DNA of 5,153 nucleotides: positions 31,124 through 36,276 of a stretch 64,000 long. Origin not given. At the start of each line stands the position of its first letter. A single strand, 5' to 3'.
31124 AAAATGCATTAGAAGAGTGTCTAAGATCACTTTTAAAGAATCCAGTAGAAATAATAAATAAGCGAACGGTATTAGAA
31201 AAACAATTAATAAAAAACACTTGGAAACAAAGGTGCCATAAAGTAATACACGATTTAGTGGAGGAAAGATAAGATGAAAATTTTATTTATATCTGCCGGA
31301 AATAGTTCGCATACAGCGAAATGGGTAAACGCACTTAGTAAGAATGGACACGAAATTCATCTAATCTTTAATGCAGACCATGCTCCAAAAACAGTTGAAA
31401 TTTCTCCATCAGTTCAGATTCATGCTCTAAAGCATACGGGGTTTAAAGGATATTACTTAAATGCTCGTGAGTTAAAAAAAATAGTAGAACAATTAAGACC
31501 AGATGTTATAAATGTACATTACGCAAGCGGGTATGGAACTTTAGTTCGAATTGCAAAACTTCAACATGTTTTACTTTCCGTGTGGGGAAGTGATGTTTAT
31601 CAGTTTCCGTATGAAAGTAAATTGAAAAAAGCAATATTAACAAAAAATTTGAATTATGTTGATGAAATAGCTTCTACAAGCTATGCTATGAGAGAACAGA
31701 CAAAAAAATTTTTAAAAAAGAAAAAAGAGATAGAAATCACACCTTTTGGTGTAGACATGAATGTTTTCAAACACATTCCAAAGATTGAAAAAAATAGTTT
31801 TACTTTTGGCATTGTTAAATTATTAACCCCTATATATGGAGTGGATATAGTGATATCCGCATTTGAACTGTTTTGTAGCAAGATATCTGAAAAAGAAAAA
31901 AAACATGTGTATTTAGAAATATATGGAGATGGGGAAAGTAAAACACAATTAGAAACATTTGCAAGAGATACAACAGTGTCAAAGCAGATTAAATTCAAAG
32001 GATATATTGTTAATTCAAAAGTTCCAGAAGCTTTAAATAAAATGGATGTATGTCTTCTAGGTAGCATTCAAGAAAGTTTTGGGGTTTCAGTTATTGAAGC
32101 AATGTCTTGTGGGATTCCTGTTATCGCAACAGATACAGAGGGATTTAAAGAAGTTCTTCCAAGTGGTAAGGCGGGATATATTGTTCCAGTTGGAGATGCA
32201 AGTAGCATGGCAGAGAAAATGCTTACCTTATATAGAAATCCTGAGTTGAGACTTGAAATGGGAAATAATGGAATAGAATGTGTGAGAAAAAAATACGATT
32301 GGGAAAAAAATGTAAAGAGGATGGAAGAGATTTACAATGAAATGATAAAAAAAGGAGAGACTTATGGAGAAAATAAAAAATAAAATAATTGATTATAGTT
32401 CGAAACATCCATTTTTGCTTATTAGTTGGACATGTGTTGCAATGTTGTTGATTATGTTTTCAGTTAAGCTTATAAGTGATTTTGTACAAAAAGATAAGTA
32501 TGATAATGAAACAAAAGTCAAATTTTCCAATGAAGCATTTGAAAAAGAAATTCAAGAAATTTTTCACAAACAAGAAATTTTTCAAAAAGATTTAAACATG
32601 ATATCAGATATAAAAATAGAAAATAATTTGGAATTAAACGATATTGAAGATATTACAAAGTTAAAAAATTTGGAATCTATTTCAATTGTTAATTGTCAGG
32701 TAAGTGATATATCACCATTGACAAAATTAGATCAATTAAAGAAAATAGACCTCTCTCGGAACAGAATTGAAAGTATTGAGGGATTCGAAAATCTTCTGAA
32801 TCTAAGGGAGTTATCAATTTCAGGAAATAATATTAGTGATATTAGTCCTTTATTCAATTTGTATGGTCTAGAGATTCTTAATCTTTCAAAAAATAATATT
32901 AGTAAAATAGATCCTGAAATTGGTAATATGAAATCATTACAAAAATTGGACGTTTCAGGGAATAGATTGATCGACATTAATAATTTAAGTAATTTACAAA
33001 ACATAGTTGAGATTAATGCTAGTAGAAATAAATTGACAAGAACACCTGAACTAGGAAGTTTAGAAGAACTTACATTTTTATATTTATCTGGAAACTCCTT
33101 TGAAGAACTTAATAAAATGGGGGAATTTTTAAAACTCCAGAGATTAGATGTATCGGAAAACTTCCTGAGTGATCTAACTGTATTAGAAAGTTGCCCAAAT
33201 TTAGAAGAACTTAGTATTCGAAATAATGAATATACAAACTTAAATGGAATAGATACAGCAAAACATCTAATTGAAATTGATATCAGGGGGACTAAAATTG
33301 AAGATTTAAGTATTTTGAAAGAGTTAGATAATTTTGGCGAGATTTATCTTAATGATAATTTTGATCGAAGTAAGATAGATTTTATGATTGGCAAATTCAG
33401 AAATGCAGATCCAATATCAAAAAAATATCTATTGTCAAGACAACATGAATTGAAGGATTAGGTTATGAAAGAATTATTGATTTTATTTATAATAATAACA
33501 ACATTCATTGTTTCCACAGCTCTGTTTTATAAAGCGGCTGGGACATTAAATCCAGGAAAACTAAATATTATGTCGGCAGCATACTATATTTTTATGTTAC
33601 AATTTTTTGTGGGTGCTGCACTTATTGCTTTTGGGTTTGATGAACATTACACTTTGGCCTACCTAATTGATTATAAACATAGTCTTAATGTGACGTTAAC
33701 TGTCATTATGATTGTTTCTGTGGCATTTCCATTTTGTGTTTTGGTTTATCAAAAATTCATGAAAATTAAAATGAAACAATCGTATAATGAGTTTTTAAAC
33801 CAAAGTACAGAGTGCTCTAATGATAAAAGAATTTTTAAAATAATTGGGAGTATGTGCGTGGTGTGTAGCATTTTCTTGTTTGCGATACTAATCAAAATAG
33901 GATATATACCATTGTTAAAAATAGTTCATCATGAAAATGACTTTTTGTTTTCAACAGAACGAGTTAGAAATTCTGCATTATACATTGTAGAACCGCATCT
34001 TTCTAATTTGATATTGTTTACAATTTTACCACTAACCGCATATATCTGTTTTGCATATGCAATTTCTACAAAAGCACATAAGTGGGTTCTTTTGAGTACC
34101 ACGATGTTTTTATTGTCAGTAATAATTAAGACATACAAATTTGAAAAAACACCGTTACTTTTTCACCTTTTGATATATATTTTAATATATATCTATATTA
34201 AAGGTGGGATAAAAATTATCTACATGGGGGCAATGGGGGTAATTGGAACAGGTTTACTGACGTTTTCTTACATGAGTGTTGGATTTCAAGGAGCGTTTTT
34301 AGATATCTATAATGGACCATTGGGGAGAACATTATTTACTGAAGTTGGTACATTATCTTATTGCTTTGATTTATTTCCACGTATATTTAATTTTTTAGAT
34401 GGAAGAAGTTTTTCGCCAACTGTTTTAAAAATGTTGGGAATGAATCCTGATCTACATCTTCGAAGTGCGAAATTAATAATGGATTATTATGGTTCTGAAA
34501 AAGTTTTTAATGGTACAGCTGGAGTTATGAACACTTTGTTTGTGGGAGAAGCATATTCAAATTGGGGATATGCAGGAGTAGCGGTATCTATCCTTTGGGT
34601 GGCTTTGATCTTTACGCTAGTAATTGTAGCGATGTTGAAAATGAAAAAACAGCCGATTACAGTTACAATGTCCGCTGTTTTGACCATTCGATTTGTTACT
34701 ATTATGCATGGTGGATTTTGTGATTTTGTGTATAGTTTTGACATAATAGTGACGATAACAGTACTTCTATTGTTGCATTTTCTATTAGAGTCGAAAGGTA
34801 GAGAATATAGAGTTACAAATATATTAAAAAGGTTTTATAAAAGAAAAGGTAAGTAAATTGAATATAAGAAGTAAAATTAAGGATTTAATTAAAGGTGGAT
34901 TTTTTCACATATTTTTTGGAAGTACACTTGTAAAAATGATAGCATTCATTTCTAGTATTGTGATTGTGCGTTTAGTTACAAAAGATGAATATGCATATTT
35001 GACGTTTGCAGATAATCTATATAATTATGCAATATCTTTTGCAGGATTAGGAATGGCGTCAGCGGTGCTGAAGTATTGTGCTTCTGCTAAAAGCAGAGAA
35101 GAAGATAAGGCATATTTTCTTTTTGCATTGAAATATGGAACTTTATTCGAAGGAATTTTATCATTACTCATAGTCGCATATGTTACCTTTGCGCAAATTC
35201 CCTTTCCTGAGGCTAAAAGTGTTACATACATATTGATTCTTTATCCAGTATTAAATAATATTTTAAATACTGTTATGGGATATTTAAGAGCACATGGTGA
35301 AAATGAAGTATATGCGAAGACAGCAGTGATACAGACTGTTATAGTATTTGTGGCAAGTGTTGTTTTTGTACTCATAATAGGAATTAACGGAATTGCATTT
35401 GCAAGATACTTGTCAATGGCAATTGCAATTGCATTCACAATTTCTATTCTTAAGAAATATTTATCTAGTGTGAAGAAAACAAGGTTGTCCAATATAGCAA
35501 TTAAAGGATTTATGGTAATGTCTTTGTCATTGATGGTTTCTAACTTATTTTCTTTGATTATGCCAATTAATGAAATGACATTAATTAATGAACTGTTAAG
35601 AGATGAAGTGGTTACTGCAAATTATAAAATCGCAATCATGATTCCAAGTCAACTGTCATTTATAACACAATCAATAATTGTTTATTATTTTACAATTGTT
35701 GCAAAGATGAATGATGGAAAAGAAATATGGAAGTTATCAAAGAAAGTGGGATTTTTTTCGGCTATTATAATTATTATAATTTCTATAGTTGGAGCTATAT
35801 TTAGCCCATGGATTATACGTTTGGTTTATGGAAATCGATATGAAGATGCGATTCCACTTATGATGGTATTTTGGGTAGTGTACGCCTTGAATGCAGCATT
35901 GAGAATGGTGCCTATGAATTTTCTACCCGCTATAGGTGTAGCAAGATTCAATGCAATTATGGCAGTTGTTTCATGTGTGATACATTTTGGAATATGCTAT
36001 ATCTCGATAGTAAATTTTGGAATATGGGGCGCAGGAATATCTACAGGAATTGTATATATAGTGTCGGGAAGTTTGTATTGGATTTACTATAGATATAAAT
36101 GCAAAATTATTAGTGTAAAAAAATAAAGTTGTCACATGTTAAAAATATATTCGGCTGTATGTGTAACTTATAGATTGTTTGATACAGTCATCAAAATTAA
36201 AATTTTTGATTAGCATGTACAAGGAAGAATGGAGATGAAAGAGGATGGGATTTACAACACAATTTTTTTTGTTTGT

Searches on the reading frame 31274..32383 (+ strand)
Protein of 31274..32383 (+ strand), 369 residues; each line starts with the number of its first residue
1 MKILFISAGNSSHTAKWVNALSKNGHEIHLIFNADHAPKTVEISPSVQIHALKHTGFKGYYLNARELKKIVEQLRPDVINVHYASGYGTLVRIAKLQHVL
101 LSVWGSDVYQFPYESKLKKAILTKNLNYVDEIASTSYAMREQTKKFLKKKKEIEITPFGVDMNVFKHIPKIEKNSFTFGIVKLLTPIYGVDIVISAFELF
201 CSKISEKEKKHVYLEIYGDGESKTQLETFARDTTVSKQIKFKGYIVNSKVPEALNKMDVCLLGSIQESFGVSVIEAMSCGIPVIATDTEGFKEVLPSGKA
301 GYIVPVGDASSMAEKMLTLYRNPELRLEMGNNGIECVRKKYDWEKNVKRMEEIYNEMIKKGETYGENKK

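Call 5: search_protein_families(library=pfam, proteins=[window:31274-32383:+])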
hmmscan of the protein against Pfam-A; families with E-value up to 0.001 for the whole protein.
window:31274-32383:+ (369 aa): 7 families
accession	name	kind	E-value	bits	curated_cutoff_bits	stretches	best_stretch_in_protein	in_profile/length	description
PF00534.26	Glycos_transf_1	-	1.4e-35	122.8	26.4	1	168-334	8-170/172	Glycosyl transferases group 1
PF13477.12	Glyco_trans_4_2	-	3.1e-33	115.3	23.4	1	2-136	1-139/139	Glycosyl transferase 4-like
PF13692.12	Glyco_trans_1_4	-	1e-28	100.8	27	1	186-322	13-142/142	Glycosyl transferases group 1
PF13524.12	Glyco_trans_1_2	-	8.2e-14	52.2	25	1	200-351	5-143/144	Glycosyl transferase-like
PF13439.12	Glyco_transf_4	-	1e-11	45.6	28.5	1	12-162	6-168/170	Glycosyltransferase Family 4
PF20706.3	GT4-conflict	-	2.4e-09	37.1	26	1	167-348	191-383/385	Family 4 Glycosyltransferase in conflict systems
PF13579.12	Glyco_trans_4_4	-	4e-06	27.7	29.7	1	12-143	5-142/158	Glycosyl transferase 4-like domain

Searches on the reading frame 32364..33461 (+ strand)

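Call 5: search_protein_families(library=pfam, proteins=[window:32364-33461:+])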
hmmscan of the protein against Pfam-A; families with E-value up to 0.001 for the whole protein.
window:32364-33461:+ (365 aa): 10 families
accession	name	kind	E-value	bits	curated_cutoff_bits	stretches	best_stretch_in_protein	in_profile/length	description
PF12799.13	LRR_4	-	3.3e-35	119.8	27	4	124-164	2-43/44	Leucine Rich repeats (2 copies)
PF13855.12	LRR_8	-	6.8e-19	67.8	27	2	164-202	22-61/61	Leucine rich repeat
PF23598.1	LRR_14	-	1.3e-15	57.5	40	1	103-347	2-264/353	Leucine-rich repeat region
PF00560.39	LRR_1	-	1.2e-12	45.7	20.6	0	169-188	2-22/23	Leucine Rich Repeat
PF23952.1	LRR_EndoS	-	1.5e-09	38.5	27.9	0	203-266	50-116/116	Endo-beta-N-acetylglucosaminidase EndoS LRR domain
PF23211.1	LRR_LRWD1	-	8.6e-08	32.5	28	0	113-178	32-97/190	Leucine-rich repeat and WD repeat-containing protein 1, LRR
PF25019.1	LRR_R13L1-DRL21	-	1.8e-07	31.6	27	0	138-198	62-125/127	R13L1/DRL21 LRRs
PF14580.12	LRR_9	-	1.2e-05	25.4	30.5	0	121-192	40-115/175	Leucine-rich repeat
PF13516.12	LRR_6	-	0.00014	22.1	23.4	0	146-159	4-17/24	Leucine Rich repeat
PF24758.1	LRR_At5g56370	-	0.00025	21.2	27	0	207-289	9-97/227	FBD-associated F-box protein At5g56370, LRR repeats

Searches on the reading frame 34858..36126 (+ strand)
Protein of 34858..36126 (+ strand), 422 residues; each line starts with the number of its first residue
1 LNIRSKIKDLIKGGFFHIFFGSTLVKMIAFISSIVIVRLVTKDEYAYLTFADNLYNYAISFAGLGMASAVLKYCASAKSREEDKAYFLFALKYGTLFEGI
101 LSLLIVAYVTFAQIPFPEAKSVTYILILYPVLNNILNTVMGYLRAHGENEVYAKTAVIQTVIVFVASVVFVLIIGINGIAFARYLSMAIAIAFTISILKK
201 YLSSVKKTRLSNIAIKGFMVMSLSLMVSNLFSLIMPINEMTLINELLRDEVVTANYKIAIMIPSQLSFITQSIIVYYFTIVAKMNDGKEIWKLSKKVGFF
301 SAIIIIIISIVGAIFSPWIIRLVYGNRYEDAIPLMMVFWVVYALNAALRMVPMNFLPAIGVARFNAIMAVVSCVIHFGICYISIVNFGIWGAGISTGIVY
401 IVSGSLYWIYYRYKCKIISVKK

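Call 5: search_protein_families(library=pfam, proteins=[window:34858-36126:+])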
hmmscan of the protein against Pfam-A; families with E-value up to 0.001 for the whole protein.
window:34858-36126:+ (422 aa): 2 families
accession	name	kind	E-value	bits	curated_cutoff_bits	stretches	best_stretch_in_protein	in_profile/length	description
PF01943.22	Polysacc_synt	-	5.9e-13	49.3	28.2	1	14-271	4-263/274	Polysaccharide biosynthesis protein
PF13440.11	Polysacc_synt_3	-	1.1e-07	31.8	23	1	35-333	1-293/293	Polysaccharide biosynthesis protein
